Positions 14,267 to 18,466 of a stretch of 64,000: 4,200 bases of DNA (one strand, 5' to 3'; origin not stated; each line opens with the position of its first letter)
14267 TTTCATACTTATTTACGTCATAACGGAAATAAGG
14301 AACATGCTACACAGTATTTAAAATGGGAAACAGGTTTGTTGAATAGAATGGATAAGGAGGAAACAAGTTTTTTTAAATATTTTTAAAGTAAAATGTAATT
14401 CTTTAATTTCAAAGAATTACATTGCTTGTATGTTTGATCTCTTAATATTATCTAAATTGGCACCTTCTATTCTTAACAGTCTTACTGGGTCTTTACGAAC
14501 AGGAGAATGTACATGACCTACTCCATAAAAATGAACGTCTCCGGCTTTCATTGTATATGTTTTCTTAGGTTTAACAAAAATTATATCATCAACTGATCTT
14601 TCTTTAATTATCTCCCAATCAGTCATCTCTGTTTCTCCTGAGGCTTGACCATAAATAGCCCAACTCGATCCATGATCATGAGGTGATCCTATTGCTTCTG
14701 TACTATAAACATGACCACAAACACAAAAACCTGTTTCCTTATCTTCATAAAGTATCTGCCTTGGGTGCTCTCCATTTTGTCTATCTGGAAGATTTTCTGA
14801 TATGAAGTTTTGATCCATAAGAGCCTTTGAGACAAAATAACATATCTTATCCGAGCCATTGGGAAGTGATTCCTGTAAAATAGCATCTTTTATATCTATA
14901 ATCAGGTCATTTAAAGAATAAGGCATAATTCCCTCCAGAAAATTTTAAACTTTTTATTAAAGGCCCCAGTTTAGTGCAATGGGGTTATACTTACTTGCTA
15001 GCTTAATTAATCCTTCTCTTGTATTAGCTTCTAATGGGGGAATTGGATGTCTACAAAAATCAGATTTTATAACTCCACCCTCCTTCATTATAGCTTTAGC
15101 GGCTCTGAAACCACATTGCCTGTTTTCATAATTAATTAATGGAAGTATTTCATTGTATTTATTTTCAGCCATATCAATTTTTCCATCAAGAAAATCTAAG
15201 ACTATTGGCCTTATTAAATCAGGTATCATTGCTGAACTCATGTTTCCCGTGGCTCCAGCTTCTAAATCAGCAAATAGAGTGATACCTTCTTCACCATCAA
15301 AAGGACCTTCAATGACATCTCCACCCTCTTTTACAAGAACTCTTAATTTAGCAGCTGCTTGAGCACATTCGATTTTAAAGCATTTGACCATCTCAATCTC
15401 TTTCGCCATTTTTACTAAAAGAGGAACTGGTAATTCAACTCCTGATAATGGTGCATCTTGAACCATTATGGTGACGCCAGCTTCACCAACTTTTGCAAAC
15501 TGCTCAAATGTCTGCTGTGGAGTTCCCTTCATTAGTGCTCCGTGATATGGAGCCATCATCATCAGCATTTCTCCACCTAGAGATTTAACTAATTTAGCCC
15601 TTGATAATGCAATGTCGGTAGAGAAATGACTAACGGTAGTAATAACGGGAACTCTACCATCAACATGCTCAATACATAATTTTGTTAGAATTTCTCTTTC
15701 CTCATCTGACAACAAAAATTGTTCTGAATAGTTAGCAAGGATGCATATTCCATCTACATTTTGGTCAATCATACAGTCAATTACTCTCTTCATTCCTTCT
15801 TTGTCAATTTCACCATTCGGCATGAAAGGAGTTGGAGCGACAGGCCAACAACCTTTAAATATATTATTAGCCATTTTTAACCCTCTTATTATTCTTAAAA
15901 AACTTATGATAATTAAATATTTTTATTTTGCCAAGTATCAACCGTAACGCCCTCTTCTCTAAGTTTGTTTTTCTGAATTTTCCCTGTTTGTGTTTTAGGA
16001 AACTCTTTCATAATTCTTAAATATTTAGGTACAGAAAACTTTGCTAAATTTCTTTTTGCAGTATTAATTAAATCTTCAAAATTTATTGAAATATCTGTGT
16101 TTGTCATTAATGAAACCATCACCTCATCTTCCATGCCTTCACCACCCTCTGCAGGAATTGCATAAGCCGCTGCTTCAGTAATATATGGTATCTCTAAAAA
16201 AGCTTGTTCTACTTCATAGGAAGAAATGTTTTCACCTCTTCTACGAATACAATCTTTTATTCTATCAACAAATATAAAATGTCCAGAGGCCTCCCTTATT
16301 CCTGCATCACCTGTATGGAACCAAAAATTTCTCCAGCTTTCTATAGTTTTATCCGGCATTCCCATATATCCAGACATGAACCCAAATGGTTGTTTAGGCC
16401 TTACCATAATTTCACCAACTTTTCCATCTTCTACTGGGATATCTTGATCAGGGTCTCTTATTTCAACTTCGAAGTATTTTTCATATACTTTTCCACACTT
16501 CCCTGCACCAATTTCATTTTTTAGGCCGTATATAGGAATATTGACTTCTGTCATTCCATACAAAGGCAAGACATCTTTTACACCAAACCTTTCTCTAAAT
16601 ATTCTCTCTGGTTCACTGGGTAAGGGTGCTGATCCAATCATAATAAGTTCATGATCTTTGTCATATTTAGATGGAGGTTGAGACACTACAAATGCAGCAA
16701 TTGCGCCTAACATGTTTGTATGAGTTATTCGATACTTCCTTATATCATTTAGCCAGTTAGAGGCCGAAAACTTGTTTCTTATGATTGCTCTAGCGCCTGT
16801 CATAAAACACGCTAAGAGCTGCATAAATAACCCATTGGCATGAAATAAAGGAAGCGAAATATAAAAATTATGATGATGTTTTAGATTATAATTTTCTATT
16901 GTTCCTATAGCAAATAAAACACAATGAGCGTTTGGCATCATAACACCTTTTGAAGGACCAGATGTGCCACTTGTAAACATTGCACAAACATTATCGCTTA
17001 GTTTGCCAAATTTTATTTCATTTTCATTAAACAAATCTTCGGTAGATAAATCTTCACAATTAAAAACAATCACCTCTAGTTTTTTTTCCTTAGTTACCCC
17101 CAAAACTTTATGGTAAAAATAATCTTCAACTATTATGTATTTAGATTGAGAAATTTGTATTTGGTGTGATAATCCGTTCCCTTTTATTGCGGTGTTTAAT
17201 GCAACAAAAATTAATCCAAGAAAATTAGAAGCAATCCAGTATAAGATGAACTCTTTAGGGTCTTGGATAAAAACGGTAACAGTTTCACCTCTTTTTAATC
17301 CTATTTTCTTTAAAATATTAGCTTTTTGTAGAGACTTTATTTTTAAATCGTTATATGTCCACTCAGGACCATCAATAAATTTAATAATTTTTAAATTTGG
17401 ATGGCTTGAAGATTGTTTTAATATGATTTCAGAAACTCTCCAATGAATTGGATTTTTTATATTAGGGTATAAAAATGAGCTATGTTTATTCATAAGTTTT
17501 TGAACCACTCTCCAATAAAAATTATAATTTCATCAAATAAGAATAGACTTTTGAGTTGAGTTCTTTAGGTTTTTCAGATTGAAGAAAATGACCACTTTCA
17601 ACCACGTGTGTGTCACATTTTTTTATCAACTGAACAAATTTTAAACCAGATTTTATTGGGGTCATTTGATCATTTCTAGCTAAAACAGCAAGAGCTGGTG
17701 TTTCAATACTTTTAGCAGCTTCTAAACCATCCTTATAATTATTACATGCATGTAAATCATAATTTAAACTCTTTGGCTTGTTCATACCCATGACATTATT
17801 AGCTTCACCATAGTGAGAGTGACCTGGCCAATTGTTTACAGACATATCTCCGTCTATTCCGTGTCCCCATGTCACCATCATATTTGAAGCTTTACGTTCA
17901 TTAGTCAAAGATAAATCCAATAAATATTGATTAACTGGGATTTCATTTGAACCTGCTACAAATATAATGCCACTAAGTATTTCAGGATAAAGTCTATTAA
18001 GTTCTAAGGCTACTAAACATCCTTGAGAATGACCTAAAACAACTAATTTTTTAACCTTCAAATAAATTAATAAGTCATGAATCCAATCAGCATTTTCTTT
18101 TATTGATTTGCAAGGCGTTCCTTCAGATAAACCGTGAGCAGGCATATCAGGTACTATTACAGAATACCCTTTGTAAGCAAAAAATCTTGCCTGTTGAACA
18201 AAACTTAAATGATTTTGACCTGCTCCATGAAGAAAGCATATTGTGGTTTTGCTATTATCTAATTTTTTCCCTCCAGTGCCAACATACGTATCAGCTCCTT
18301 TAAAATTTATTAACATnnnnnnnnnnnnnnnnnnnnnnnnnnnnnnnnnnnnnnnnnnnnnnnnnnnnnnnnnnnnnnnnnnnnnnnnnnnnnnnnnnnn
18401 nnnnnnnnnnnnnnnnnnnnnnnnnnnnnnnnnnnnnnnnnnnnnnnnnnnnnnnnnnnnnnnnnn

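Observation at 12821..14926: Atypical thiol-dioxygenase-like cupin convergent on a four-domain rhodanese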

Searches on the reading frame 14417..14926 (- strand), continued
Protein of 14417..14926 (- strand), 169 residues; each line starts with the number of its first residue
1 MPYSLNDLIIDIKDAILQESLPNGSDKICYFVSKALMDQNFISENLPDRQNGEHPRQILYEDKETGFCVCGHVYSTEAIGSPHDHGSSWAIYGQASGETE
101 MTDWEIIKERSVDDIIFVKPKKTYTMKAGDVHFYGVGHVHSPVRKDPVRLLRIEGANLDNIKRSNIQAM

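Call 72: search_solved_structures(query=A3, max_evalue=10, show_alignments=4)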
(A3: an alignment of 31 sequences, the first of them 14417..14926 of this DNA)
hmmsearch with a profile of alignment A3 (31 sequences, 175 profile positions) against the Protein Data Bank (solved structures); distinct sequences matched with E-value up to 10: 30.
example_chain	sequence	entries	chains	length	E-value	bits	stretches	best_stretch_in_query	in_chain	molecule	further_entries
8vni_A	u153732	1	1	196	3.5e-11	46.2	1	18-169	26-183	Mercaptosuccinate dioxygenase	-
4wvz_A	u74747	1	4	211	2.8e-07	33.5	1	4-169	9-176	3-mercaptopropionate dioxygenase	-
3uss_A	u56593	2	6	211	4.1e-07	32.9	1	4-169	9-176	Putative uncharacterized protein | 3-mercaptopropionate dioxygenase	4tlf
6xb9_A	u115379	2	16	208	6.8e-07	32.2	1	4-167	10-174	Cysteine dioxygenase type I protein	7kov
4qma_A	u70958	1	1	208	1.4e-06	31.2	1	5-169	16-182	Cysteine dioxygenase type I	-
4qm8_A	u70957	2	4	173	0.0037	20.1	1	49-149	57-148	Cysteine dioxygenase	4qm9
3eqe_A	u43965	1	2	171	0.0037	20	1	49-149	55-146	Putative cystein dioxygenase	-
4pix_A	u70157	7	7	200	0.092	15.5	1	5-111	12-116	Cysteine dioxygenase type 1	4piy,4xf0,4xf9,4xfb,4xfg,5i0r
9t7v_A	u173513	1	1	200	0.25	14.1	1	6-111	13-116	Cysteine dioxygenase type 1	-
6bgf_A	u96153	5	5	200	0.35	13.6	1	6-110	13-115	Cysteine dioxygenase type 1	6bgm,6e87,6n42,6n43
6bpr_A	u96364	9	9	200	0.35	13.6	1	6-110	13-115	Cysteine dioxygenase type 1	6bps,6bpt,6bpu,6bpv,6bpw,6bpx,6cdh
8vl9_D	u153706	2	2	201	0.4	13.4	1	6-110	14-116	Cysteine dioxygenase type 1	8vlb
2ic1_A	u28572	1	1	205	0.42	13.3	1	6-110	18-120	Cysteine dioxygenase type 1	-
7f2y_A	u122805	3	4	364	0.5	13.1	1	26-104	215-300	Phenylacetaldoxime dehydratase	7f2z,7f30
4yyo_A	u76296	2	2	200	0.63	12.8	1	5-109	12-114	Cysteine dioxygenase type 1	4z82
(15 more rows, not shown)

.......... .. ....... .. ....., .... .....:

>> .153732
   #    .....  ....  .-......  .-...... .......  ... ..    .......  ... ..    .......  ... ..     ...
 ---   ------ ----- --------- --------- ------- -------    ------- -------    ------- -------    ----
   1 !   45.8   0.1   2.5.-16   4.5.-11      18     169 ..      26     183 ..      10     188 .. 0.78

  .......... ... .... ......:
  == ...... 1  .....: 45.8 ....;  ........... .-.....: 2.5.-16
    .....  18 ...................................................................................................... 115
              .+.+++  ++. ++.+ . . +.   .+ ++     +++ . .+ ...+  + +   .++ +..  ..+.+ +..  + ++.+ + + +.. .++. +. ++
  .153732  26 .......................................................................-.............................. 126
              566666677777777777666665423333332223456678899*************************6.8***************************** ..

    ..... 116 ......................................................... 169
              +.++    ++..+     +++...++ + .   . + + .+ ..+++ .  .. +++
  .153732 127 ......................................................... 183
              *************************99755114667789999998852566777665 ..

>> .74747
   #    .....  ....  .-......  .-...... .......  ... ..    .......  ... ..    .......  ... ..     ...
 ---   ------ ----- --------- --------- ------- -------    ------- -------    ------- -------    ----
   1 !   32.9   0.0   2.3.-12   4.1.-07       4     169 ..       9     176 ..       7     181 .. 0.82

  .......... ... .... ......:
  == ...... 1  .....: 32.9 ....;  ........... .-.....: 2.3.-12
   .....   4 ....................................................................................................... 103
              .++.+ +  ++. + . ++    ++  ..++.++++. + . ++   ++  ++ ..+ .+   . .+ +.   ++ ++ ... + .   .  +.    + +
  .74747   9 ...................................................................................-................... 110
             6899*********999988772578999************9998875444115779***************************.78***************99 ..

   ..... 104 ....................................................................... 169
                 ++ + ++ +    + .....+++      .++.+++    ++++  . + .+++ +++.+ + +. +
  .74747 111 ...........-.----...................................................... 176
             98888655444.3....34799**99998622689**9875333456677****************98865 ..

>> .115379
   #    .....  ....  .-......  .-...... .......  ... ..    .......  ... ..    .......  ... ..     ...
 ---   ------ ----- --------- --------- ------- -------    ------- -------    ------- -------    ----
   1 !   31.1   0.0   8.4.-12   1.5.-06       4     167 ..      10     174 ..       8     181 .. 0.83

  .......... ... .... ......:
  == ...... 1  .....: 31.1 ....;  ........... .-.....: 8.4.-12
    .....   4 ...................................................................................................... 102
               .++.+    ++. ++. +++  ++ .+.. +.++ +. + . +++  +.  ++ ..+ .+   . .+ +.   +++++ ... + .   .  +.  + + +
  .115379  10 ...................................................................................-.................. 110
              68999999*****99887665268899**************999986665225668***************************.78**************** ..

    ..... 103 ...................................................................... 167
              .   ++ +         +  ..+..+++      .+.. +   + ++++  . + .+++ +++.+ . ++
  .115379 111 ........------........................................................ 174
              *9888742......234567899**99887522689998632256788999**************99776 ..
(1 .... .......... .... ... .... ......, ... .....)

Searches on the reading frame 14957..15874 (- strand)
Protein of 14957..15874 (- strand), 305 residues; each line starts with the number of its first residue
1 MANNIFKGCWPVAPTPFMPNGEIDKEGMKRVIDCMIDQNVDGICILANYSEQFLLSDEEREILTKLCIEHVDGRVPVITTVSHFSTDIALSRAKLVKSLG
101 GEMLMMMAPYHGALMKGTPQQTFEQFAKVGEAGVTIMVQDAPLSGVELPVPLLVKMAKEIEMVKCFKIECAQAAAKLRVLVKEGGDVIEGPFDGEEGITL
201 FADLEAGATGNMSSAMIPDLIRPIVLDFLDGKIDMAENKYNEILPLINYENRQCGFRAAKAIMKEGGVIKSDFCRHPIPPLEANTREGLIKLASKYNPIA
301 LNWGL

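Call 4: search_protein_families(library=pfam, proteins=[window:14957-15874:-], max_evalue=0.01)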
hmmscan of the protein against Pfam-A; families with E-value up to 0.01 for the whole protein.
window:14957-15874:- (305 aa): 1 family
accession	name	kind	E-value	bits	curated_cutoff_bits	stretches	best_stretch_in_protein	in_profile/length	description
PF00701.28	DHDPS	-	3.3e-31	108.5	22.1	1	6-293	2-286/289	Dihydrodipicolinate synthetase family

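Call 5: search_protein_families(library=ncbifam, proteins=[window:14957-15874:-], max_evalue=0.01)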
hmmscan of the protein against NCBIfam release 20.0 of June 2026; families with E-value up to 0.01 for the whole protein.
window:14957-15874:- (305 aa): 7 families
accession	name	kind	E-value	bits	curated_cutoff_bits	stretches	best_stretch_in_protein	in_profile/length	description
TIGR00674.1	dapA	equivalog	1.5e-20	73.3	206.15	1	15-291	8-281/286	4-hydroxy-tetrahydrodipicolinate synthase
NF003164.0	PRK04147.1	equivalog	1.3e-19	70.6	281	1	6-297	4-291/294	N-acetylneuraminate lyase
TIGR02313.1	HpaI-NOT-DapA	exception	3.3e-16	58.9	396.7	1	6-297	1-290/294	2,4-dihydroxyhept-2-ene-1,7-dioic acid aldolase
TIGR00683.1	nanA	equivalog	5.8e-16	58.7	382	1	12-293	7-285/293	N-acetylneuraminate lyase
TIGR03249.1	KdgD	equivalog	3.5e-11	42.8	373.95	1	7-292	10-294/299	5-dehydro-4-deoxyglucarate dehydratase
NF002958.0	PRK03620.1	subfamily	4.3e-10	38.9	278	1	11-131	18-132/307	5-dehydro-4-deoxyglucarate dehydratase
NF040954.1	Arch_KDGaldase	equivalog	2.3e-07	30.4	390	1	15-293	9-278/288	bifunctional 2-dehydro-3-deoxy-phosphogluconate/2-dehydro-3-deoxy-6-phosphogalactonate aldolase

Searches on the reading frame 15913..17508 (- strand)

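Call 4: search_protein_families(library=pfam, proteins=[window:15913-17508:-], max_evalue=0.01)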
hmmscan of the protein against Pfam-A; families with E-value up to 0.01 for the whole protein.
window:15913-17508:- (531 aa): 2 families
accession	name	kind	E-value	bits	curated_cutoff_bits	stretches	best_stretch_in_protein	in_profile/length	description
PF00501.34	AMP-binding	-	2.5e-52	178.4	29.9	1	34-381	6-383/384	AMP-binding enzyme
PF13193.12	AMP-binding_C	-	7e-09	36.9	24.5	1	432-510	1-76/76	AMP-binding enzyme C-terminal domain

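Call 5: search_protein_families(library=ncbifam, proteins=[window:15913-17508:-], max_evalue=0.01)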
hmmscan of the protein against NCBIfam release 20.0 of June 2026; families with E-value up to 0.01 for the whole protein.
window:15913-17508:- (531 aa): 105 families (the best 25 are shown)
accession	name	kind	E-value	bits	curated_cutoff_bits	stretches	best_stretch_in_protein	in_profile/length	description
NF004808.0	PRK06155.1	equivalog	2.3e-127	425.5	722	1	25-528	22-530/542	ATP-dependent acyl-CoA ligase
NF004837.0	PRK06187.1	subfamily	2e-80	270.6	476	1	22-519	7-521/531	long-chain-fatty-acid--CoA ligase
NF006134.1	PRK08279.1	equivalog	6.2e-77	259.5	625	1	24-524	45-571/605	long-chain-acyl-CoA synthetase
NF006182.0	PRK08316.1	subfamily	2.9e-66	224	663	1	20-519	8-516/523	fatty acyl-CoA synthetase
NF005702.0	PRK07514.1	subfamily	2.1e-60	204.5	558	1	31-519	11-499/506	malonyl-CoA synthase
NF005947.1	PRK08008.1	equivalog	3.3e-60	204.2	651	1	49-516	37-517/518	crotonobetaine/carnitine-CoA ligase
NF002966.0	PRK03640.1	equivalog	1.4e-58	198.7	556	1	31-519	10-479/483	o-succinylbenzoate--CoA ligase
NF005307.0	PRK06839.1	equivalog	5.1e-55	187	748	1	29-518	8-491/496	o-succinylbenzoate--CoA ligase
NF006020.0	PRK08162.1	subfamily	1.3e-54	185.5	677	1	49-519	44-537/545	acyl-CoA synthetase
NF052269.1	Staph_lig_FadD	equivalog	1.1e-53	182.4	650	1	39-518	17-491/499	long-chain-fatty-acid--CoA ligase FadD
NF009233.0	PRK12583.1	subfamily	3.4e-53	180.9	832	2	150-521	182-551/558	fatty acid CoA ligase family protein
NF005897.1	PRK07867.1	exception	9.3e-52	176.3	850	1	65-522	41-487/496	long-chain-fatty-acid--CoA ligase FadD17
NF009927.1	PRK13388.1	exception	4e-51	174.1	800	1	46-524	22-506/523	fatty-acid--CoA ligase FadD1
TIGR01923.1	menE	equivalog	2.2e-49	168.5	330.15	1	51-516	1-442/442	o-succinylbenzoate--CoA ligase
NF006572.0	PRK09088.1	equivalog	3e-49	168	696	1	33-519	12-486/491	acyl-CoA synthetase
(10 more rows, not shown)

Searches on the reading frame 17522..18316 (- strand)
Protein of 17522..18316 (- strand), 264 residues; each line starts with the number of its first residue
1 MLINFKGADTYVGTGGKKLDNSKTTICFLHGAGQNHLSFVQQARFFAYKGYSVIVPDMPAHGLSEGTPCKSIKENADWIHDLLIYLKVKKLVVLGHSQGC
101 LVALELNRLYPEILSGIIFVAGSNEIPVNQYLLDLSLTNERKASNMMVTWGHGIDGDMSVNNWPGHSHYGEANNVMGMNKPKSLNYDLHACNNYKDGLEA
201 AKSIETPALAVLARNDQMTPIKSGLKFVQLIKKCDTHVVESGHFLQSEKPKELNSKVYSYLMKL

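Call 4: search_protein_families(library=pfam, proteins=[window:17522-18316:-], max_evalue=0.01)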
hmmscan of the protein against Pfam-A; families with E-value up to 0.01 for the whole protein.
window:17522-18316:- (264 aa): 9 families
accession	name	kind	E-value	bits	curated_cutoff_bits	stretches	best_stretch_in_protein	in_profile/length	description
PF00561.26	Abhydrolase_1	-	2.6e-22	80.1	25.8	2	25-122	2-102/245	alpha/beta hydrolase fold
PF12146.15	Hydrolase_4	-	8.4e-15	55.2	27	1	21-237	2-223/239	Serine aminopeptidase, S33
PF12697.13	Abhydrolase_6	-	9.5e-14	53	26.3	1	28-254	3-215/217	Alpha/beta hydrolase family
PF02230.22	Abhydrolase_2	-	1.6e-07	31.9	23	0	86-123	102-139/217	Phospholipase/Carboxylesterase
PF06821.19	Ser_hydrolase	-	8.9e-06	26.2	22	1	75-125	39-93/172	Serine hydrolase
PF12695.13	Abhydrolase_5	-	0.00012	22.3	27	1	26-122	2-89/164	Alpha/beta hydrolase family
PF03959.19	FSH1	-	0.00041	20.5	21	0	93-247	105-203/211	Serine hydrolase (FSH1)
PF00975.26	Thioesterase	-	0.0022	18.7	26.4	0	26-109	3-86/226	Thioesterase domain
PF03096.20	Ndr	-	0.0037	16.5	23.3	1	57-121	67-131/283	Ndr family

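Call 5: search_protein_families(library=ncbifam, proteins=[window:17522-18316:-], max_evalue=0.01)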
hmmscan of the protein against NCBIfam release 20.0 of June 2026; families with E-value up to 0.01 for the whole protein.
window:17522-18316:- (264 aa): 24 families
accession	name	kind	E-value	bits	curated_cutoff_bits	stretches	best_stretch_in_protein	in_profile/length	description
TIGR02427.1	protocat_pcaD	equivalog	1.1e-15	57.7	255.85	2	21-127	11-117/251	3-oxoadipate enol-lactonase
NF011457.0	PRK14875.1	equivalog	2.4e-14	53.1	307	1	21-118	130-227/372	acetoin dehydrogenase dihydrolipoyllysine-residue acetyltransferase subunit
NF051488.1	bifunc_PcaDC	exception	1.5e-13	50.6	390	1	25-260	14-249/375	bifunctional 3-oxoadipate enol-lactonase/4-carboxymuconolactone decarboxylase PcaDC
NF058580.1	lipase_V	equivalog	4.4e-13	49.4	300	2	21-108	23-109/230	EstV family lipase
TIGR03695.1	menH_SHCHC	equivalog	7.4e-11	42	208.55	1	23-123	2-105/252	2-succinyl-6-hydroxy-2,4-cyclohexadiene-1-carboxylate synthase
NF045632.1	hydroxlase_HsaD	equivalog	1.1e-09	37.6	400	2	200-262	226-289/290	4,5:9,10-diseco-3-hydroxy-5,9,17-trioxoandrosta-1(10),2-diene-4-oate hydrolase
TIGR01738.1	bioH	equivalog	2e-09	37.4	206.95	1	24-125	5-101/245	pimeloyl-ACP methyl ester esterase BioH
TIGR03611.1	RutD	equivalog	5e-09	35.9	238.5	1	21-123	11-114/258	pyrimidine utilization protein D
NF050089.1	i_nPHAscl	equivalog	6e-09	35.4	300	1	48-121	42-116/288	intracellular short-chain-length polyhydroxyalkanoate depolymerase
NF002043.0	PRK00870.1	subfamily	9.4e-09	35.1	265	2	22-121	45-147/302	haloalkane dehalogenase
TIGR03056.1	bchO_mg_che_rel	equivalog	3.2e-08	32.9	172.55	1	24-108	29-114/278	alpha/beta fold hydrolase BchO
TIGR03343.1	biphenyl_bphD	equivalog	7.1e-08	32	462.15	1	202-261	220-280/282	2-hydroxy-6-oxo-6-phenylhexa-2,4-dienoate hydrolase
NF051487.1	bifunc_PcaCD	exception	8.7e-08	31.7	430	1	21-123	170-272/413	bifunctional 4-carboxymuconolactone decarboxylase/3-oxoadipate enol-lactonase PcaCD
NF007954.0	PRK10673.1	equivalog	4.2e-07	29.5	399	1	22-120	15-112/255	esterase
NF008340.0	PRK11126.1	equivalog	8.9e-07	28.4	261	1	19-107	10-96/255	2-succinyl-6-hydroxy-2,4-cyclohexadiene-1-carboxylate synthase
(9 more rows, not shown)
